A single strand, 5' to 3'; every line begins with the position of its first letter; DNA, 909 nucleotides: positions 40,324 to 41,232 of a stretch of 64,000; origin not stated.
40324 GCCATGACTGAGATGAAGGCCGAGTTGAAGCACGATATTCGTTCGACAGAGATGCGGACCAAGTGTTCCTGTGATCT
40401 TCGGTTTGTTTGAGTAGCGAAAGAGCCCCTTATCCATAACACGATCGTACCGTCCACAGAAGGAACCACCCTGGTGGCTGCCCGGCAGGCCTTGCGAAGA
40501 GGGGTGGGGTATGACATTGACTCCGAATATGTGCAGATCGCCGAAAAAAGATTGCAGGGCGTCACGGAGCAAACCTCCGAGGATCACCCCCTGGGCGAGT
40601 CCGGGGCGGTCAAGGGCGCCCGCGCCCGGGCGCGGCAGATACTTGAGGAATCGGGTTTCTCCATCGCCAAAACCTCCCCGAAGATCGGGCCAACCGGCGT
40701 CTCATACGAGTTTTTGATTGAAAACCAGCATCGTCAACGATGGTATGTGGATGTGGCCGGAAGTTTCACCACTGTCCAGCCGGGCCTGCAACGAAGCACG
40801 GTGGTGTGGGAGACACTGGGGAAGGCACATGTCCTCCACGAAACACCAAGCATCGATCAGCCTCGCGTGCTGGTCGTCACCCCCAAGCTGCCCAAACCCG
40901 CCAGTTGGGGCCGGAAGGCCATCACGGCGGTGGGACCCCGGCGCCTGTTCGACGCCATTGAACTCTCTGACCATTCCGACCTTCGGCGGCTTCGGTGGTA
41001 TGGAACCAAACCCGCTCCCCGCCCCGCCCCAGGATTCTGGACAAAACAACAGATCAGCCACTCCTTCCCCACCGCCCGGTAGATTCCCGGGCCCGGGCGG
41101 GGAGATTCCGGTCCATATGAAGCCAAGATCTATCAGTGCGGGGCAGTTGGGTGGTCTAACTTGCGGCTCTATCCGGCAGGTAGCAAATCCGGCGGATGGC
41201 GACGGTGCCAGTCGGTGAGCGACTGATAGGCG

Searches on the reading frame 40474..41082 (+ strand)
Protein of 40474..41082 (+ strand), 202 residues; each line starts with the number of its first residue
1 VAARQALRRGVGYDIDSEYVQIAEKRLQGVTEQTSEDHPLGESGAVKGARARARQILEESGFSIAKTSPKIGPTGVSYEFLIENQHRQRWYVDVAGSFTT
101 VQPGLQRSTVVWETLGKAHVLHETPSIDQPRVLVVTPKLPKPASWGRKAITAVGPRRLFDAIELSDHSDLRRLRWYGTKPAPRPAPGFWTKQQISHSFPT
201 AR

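Call 36: find_homologous_proteins(query=window:40474-41082:+)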
Query window:40474-41082:+ (202 aa): 2 proteins with E <= 0.001 among 451 candidates.
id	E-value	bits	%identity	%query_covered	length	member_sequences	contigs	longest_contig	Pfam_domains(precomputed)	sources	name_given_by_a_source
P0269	6.2e-87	308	72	100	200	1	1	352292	-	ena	-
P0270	8.4e-82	292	69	100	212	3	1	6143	PF01555.25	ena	-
